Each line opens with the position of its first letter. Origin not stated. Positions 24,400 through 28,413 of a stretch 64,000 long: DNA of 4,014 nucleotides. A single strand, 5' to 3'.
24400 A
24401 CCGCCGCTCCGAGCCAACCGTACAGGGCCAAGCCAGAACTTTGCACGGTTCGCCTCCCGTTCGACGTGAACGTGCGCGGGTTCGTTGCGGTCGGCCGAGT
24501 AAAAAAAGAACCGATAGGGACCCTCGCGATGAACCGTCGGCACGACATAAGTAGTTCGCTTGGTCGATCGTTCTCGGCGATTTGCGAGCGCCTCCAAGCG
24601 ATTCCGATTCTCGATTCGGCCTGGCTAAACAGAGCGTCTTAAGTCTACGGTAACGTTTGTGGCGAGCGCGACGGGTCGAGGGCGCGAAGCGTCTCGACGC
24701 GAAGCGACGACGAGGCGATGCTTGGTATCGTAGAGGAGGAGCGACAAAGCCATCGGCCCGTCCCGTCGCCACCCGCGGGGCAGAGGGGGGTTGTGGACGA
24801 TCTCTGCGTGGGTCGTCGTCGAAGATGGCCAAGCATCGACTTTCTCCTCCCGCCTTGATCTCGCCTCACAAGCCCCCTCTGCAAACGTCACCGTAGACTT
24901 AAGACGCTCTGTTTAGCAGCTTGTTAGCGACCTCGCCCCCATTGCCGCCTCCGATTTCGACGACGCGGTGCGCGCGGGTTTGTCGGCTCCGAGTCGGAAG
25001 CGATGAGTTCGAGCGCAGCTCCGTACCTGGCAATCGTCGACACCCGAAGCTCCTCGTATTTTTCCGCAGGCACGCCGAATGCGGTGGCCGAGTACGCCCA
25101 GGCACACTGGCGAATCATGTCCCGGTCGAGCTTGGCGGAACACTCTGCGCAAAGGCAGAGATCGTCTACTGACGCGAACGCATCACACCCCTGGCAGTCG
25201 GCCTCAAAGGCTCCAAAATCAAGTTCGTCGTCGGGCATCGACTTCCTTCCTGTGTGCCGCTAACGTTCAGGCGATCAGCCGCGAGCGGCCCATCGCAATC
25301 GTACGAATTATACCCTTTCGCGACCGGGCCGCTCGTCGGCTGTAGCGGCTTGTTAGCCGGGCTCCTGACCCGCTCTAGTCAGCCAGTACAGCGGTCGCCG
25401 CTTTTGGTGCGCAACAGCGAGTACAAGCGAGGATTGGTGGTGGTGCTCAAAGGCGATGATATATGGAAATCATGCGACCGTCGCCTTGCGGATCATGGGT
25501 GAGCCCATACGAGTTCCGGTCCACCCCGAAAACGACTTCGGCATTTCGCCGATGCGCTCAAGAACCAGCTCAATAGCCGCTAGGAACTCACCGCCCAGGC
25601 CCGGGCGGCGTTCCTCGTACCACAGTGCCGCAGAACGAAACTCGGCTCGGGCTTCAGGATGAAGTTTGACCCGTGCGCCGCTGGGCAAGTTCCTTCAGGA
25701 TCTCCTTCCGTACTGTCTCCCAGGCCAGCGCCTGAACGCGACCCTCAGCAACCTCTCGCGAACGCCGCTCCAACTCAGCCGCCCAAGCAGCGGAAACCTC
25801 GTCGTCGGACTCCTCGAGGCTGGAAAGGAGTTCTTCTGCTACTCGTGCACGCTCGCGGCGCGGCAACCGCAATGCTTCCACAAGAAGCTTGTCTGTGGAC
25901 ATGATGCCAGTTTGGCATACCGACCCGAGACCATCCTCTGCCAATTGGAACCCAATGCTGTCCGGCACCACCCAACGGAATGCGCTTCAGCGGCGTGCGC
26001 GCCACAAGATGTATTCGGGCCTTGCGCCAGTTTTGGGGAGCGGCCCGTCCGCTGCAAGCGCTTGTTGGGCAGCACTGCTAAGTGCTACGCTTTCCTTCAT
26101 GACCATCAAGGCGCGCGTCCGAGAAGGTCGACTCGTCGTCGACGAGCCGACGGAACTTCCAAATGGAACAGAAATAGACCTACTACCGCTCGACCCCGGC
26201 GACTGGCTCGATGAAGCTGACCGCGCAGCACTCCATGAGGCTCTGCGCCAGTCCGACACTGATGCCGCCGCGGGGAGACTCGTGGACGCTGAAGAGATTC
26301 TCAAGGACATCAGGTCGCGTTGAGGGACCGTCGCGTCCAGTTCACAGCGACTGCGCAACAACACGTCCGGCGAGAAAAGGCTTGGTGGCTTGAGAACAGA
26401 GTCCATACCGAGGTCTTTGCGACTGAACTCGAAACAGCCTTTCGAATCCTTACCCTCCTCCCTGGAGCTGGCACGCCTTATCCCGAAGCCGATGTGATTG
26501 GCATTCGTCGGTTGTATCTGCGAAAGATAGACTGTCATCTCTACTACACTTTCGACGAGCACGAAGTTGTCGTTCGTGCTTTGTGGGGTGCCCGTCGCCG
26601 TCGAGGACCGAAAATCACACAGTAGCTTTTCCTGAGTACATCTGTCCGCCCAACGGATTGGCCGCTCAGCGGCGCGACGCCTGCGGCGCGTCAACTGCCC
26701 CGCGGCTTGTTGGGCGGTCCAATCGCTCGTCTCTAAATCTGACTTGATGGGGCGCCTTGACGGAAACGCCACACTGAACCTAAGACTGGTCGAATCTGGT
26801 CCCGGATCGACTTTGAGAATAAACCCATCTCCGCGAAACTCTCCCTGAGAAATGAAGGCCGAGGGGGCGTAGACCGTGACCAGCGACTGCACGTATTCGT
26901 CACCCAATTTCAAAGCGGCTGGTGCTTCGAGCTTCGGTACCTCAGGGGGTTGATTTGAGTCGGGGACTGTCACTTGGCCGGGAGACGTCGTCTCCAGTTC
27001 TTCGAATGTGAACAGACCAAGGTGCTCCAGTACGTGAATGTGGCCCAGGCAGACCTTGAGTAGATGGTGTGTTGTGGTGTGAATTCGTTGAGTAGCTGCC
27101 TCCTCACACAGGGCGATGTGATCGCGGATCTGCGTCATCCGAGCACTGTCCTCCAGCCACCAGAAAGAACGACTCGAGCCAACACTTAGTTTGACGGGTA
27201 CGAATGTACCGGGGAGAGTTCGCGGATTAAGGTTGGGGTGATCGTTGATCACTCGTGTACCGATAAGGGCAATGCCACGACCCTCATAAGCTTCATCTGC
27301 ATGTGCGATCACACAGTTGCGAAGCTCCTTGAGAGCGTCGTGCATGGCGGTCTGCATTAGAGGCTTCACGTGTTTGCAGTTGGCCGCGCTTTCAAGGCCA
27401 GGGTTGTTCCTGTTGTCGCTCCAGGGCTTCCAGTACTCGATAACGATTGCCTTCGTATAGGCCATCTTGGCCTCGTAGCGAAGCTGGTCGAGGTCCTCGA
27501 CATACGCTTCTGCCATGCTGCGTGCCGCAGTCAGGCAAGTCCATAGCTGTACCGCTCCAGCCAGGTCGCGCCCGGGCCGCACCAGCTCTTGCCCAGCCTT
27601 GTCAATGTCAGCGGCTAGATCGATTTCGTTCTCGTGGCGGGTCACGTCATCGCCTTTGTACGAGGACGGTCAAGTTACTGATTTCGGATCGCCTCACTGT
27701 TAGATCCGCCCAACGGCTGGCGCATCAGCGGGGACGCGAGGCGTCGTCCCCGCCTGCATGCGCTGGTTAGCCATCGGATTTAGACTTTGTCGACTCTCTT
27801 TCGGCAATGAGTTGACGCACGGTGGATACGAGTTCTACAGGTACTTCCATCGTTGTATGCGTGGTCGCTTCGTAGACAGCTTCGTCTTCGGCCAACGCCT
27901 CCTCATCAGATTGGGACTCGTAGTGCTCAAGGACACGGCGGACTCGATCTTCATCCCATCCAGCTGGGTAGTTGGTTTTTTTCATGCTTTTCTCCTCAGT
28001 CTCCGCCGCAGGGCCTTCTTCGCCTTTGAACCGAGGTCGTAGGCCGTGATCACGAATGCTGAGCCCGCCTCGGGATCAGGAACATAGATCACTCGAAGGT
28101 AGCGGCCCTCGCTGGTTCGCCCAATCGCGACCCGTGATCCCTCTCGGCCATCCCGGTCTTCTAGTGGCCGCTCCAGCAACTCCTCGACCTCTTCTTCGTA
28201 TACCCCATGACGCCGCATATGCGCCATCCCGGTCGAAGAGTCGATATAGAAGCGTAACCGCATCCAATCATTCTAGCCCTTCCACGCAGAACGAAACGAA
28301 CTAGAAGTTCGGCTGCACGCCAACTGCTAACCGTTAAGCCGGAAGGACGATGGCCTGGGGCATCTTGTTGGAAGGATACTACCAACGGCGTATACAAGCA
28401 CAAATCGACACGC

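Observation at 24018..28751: A 4.7-kb toxin-antitoxin island with one toxin killed by an in-frame stop and a decayed duplicate module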

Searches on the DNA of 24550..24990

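Call 38: search_rna_families(source=window, start=24550, end=24990, threshold=evalue, max_evalue=10)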
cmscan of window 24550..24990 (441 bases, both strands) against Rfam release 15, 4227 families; matches with E-value up to 10: 1.
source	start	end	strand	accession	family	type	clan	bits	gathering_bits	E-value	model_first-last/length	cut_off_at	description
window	24933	24990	+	RF02423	Bp1_781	Gene; sRNA;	-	8.6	80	7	1-58/230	3'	Burkholderia sRNA Bp1_Cand871_SIPHT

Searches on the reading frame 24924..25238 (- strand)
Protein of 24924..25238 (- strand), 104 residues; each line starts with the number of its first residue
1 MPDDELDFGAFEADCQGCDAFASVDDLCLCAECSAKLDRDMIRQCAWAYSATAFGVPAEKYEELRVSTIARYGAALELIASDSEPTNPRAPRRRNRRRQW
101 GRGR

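Call 6: search_protein_families(library=pfam, max_evalue=0.1, proteins=[window:24924-25238:-])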
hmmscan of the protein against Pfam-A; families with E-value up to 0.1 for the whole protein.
window:24924-25238:- (104 aa): 0 families

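Call 7: search_protein_families(library=ncbifam, max_evalue=0.1, proteins=[window:24924-25238:-])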
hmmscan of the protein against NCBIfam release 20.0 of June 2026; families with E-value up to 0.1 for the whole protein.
window:24924-25238:- (104 aa): 0 families

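Call 8: search_protein_families(library=padloc, max_evalue=0.1, proteins=[window:24924-25238:-])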
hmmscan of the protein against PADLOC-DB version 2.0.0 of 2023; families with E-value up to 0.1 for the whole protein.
window:24924-25238:- (104 aa): 0 families

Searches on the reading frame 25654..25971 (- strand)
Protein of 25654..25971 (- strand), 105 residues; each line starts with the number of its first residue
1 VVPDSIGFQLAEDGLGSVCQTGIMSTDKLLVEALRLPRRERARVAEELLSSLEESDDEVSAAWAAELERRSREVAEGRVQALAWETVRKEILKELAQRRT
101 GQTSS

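Call 6: search_protein_families(library=pfam, max_evalue=0.1, proteins=[window:25654-25971:-])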
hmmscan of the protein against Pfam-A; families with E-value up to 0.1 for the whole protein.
window:25654-25971:- (105 aa): 1 family
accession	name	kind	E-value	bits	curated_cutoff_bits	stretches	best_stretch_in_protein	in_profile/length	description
PF09720.15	Unstab_antitox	-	1.4e-14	54.3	23.3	1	36-87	2-54/54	Putative addiction module component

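Call 7: search_protein_families(library=ncbifam, max_evalue=0.1, proteins=[window:25654-25971:-])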
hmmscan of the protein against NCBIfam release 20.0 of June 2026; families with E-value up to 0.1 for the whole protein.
window:25654-25971:- (105 aa): 1 family
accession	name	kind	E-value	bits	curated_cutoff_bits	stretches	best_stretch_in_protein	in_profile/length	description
TIGR02574.1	stabl_TIGR02574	hypoth_equivalog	1.5e-11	44.1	31.9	1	32-92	1-63/65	putative addiction module component, TIGR02574 family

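Call 8: search_protein_families(library=padloc, max_evalue=0.1, proteins=[window:25654-25971:-])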
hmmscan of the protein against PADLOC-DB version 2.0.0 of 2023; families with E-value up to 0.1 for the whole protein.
window:25654-25971:- (105 aa): 0 families

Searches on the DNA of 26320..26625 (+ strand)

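Call 110: search_with_rna_model(model_id=R1, sources=[L133, L134, L135], filters=off, max_evalue=10, show_alignments=0)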
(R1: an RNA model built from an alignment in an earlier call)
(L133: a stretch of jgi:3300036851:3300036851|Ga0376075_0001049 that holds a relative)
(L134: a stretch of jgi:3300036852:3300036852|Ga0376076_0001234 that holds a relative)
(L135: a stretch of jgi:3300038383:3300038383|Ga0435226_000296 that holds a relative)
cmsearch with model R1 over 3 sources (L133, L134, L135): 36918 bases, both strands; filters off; matches with E-value up to 10: 22.
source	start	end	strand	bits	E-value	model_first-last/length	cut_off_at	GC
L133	9025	9098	-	41.7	5.8e-08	1-71/71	no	0.74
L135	7114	7196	-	34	4.4e-06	1-71/71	no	0.61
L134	5678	5752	-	28.7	8.9e-05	1-71/71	no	0.8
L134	10491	10562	-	27.3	0.00019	1-71/71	no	0.67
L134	6339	6409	-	23.4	0.0018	1-71/71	no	0.75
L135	7109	7196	+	19.3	0.019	1-71/71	no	0.61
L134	11018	11091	-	19.1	0.02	1-71/71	no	0.66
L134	7160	7243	-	18.3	0.031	1-71/71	no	0.65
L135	5724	5753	-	17.7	0.046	1-71/71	no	0.67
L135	6328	6399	-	16.5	0.091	1-71/71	no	0.65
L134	11554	11623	-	13.6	0.46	1-71/71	no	0.71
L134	8220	8288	-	12.6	0.82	1-71/71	no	0.68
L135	1911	1962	+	11.8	1.2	1-71/71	no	0.69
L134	11554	11623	+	11.6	1.4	1-71/71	no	0.71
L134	9771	9844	-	11.5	1.5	1-71/71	no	0.68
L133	352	413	-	11.5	1.5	1-71/71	no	0.66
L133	9025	9098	+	10.4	2.8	1-71/71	no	0.74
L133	5098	5139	-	10.2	3.2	14-57/71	no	0.74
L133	2880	2911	-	9.5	4.7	18-54/71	no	0.78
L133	5652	5752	-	9.4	5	1-71/71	no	0.76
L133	11684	11771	+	9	6.3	1-71/71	no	0.69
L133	11078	11111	-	8.6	7.6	16-55/71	no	0.76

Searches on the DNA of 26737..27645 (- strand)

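Call 77: search_with_rna_model(model_id=R1, sources=[L002, L003, L001], filters=off, max_evalue=10, show_alignments=0)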
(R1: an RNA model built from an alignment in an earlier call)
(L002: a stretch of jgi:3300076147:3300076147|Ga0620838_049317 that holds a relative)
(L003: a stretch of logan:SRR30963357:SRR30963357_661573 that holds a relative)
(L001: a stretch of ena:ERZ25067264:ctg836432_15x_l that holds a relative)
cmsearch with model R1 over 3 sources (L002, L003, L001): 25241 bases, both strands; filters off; matches with E-value up to 10: 6.
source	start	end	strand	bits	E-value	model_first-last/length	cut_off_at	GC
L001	12108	12208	+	19.3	0.012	1-71/71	no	0.62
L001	11396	11496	+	16.5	0.061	1-71/71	no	0.65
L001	10751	10818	+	11.2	1.2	1-71/71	no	0.75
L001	9694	9758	+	11.1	1.3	1-71/71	no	0.74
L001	907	962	+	7.9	8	1-71/71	no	0.62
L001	13443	13531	+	7.5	9.6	1-71/71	no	0.55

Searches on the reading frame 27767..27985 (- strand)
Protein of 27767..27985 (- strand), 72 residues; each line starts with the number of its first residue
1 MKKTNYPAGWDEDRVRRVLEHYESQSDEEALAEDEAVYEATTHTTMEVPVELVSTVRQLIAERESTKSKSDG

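Call 6: search_protein_families(library=pfam, max_evalue=0.1, proteins=[window:27767-27985:-])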
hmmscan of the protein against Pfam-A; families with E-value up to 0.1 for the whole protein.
window:27767-27985:- (72 aa): 2 families
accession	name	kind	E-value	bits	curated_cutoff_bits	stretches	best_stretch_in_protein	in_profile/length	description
PF19095.5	DUF5783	-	0.045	14.3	32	0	27-67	44-84/105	Family of unknown function (DUF5783)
PF04961.17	FTCD_C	-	0.064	13.4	24.5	1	11-66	74-130/182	Formiminotransferase-cyclodeaminase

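Call 7: search_protein_families(library=ncbifam, max_evalue=0.1, proteins=[window:27767-27985:-])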
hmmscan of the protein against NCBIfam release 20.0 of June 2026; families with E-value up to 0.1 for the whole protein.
window:27767-27985:- (72 aa): 0 families

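Call 8: search_protein_families(library=padloc, max_evalue=0.1, proteins=[window:27767-27985:-])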
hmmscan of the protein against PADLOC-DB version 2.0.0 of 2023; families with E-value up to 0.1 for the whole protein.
window:27767-27985:- (72 aa): 0 families

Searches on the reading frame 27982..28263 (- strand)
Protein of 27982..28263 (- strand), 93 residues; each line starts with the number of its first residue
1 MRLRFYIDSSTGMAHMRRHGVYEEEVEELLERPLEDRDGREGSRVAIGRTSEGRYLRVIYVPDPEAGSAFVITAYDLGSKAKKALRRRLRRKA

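Call 6: search_protein_families(library=pfam, max_evalue=0.1, proteins=[window:27982-28263:-])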
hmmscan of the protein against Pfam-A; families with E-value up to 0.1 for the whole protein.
window:27982-28263:- (93 aa): 2 families
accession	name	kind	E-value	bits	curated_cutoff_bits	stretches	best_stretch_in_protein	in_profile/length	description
PF14076.12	DUF4258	-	4.4e-07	30.5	25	1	15-76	8-71/71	Domain of unknown function (DUF4258)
PF04365.19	BrnT_toxin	-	0.0051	17.5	34.5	1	14-65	8-63/77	Ribonuclease toxin, BrnT, of type II toxin-antitoxin system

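Call 7: search_protein_families(library=ncbifam, max_evalue=0.1, proteins=[window:27982-28263:-])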
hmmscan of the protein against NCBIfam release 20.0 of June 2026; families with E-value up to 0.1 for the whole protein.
window:27982-28263:- (93 aa): 0 families

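Call 8: search_protein_families(library=padloc, max_evalue=0.1, proteins=[window:27982-28263:-])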
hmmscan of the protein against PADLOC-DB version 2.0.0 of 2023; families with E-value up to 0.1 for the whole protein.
window:27982-28263:- (93 aa): 0 families
